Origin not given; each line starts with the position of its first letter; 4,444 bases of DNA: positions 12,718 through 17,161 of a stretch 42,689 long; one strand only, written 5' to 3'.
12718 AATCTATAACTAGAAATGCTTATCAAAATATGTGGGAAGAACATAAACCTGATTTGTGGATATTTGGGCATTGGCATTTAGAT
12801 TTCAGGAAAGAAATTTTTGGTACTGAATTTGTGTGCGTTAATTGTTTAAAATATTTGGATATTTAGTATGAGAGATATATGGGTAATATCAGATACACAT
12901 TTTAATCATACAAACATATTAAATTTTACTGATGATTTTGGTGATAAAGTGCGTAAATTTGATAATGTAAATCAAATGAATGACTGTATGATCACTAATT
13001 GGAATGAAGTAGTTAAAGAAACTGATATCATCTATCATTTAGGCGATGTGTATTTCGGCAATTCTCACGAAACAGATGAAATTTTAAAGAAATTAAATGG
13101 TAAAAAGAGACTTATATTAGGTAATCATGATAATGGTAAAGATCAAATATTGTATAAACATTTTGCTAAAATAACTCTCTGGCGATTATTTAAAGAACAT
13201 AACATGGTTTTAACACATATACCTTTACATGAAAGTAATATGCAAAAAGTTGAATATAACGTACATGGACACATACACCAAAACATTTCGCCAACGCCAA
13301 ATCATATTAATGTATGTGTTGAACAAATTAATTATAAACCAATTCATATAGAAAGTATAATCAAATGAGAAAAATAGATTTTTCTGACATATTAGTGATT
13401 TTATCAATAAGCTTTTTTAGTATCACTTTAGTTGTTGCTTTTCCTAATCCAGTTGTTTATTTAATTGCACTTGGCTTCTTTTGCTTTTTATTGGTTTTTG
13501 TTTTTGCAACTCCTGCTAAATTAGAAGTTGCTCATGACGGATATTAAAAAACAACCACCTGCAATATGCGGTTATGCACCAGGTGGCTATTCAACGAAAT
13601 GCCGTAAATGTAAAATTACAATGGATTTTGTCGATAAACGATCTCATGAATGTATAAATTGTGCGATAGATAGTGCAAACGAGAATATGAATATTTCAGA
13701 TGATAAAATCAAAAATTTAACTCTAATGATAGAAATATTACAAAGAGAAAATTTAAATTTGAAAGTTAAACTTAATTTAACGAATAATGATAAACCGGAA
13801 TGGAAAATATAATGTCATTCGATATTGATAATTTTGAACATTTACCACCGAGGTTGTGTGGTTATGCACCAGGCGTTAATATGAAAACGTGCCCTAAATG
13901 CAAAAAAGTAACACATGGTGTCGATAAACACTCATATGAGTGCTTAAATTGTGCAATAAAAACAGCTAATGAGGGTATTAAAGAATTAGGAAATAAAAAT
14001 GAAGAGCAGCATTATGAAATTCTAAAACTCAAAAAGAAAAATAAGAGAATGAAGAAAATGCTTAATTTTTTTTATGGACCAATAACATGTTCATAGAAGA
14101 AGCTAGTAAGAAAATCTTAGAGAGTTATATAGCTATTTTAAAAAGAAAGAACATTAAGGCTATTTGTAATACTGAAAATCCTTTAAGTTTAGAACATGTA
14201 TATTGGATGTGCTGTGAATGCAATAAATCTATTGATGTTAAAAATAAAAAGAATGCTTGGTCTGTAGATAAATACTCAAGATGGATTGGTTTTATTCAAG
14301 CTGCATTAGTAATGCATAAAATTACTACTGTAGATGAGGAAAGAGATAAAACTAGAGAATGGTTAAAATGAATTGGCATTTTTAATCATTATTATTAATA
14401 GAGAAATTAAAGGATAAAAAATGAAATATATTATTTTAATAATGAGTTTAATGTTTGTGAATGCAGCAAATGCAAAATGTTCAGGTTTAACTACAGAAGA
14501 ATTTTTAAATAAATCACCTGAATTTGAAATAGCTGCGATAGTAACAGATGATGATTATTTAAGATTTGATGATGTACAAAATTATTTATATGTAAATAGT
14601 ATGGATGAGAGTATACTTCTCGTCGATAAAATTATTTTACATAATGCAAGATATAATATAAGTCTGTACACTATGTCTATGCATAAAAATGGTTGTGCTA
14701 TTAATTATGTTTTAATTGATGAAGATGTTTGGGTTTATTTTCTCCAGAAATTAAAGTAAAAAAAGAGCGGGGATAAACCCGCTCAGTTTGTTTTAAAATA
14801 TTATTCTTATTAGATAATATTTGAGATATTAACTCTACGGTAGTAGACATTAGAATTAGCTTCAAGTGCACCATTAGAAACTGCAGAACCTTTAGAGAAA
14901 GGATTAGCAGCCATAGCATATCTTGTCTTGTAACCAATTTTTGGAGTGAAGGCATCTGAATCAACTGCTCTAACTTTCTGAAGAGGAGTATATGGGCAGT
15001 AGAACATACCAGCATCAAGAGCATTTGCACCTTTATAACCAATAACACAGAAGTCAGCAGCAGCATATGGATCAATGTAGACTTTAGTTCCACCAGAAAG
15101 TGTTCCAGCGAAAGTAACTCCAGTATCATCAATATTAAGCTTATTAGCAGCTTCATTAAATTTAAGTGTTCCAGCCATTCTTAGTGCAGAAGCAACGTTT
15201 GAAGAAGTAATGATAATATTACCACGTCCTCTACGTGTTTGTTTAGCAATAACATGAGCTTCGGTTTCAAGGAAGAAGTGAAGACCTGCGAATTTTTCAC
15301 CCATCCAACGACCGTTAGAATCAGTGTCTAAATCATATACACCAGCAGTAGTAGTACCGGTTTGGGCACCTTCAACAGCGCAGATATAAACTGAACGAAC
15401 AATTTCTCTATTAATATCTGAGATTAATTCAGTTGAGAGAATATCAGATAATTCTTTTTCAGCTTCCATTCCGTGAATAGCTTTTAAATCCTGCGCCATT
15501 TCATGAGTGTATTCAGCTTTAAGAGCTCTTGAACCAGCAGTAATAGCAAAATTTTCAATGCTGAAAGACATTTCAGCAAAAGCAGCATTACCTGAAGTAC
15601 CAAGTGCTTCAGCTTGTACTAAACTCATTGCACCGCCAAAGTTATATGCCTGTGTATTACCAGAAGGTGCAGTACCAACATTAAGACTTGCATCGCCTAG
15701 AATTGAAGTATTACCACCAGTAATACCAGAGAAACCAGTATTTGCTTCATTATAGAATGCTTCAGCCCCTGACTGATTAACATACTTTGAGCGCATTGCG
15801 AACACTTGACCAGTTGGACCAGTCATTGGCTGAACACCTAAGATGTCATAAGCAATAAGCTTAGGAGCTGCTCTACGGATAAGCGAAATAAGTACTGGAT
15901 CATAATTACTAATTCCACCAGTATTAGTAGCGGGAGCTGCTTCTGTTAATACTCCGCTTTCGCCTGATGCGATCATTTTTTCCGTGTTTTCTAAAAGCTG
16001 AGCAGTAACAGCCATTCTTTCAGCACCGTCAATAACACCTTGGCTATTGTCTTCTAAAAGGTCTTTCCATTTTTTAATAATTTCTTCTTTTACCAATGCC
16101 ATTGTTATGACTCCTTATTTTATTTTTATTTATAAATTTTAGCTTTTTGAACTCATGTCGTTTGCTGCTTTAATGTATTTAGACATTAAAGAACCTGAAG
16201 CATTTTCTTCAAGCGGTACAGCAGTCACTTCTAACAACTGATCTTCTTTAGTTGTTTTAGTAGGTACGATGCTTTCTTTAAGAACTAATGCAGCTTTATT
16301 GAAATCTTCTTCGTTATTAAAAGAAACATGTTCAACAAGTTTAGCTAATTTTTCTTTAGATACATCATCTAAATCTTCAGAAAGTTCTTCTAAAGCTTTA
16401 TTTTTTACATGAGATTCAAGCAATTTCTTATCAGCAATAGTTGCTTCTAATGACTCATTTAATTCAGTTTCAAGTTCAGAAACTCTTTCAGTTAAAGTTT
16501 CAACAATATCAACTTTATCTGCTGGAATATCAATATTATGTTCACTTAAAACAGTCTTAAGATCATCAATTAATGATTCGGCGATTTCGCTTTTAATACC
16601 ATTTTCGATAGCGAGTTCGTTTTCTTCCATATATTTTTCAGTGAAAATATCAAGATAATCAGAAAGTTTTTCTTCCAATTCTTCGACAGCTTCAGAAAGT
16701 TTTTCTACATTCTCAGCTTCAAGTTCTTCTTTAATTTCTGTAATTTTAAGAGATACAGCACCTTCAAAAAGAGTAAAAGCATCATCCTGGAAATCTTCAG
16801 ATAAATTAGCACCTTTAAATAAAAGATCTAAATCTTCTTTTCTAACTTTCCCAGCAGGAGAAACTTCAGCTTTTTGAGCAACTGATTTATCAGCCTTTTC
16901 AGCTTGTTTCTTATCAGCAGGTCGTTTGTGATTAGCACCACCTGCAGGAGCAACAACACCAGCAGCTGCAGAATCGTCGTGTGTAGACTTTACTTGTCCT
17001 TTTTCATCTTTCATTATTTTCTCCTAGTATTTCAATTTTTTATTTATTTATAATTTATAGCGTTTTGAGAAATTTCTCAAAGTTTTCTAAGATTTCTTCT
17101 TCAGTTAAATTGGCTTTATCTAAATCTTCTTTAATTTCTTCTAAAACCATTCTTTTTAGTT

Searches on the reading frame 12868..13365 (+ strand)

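Call 41: search_protein_families(library=pfam, proteins=[window:12868-13365:+], max_evalue=0.01)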
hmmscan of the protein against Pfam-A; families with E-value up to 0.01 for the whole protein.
window:12868-13365:+ (166 aa): 1 family
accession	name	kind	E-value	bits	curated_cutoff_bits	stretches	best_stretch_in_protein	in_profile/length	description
PF12850.12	Metallophos_2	-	1.1e-06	29.1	27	1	4-139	3-119/154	Calcineurin-like phosphoesterase superfamily domain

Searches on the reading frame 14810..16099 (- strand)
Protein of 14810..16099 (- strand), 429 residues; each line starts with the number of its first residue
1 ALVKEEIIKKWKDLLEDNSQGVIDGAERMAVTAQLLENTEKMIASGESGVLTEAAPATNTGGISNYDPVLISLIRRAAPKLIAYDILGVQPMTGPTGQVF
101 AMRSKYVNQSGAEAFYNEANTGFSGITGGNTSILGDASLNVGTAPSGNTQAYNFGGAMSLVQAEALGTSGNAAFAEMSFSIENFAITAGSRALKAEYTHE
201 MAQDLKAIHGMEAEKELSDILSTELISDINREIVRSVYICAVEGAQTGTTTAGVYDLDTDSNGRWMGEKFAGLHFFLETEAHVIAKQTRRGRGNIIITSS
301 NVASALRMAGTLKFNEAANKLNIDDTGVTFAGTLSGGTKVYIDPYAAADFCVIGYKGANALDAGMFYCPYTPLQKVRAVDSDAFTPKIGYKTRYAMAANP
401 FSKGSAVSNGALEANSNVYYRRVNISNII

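Call 64: search_protein_families(library=phrogs, proteins=[window:14810-16099:-], max_evalue=0.00001)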
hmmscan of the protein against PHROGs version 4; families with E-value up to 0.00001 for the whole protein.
window:14810-16099:- (429 aa): 2 families
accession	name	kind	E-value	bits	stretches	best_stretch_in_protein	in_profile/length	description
phrog_138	-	head and packaging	4e-147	491.8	1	4-428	3-443/444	major head protein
phrog_28442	-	unknown function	2.9e-08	33.4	1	282-401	465-583/604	-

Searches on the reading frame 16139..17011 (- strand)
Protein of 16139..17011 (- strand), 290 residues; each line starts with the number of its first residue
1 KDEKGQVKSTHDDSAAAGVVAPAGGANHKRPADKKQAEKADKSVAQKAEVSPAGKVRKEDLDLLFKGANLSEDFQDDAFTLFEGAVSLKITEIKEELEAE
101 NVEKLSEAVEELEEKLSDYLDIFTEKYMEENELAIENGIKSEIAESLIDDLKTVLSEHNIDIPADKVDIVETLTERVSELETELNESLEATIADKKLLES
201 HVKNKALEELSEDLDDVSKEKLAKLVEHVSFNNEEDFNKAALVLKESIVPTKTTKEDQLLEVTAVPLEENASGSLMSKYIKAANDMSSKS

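Call 64: search_protein_families(library=phrogs, proteins=[window:16139-17011:-], max_evalue=0.00001)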
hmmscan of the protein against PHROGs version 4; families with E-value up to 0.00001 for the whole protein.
window:16139-17011:- (290 aa): 1 family
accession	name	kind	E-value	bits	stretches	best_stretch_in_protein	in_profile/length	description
phrog_237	-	head and packaging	9.6e-57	194.2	1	21-287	71-363/364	head scaffolding protein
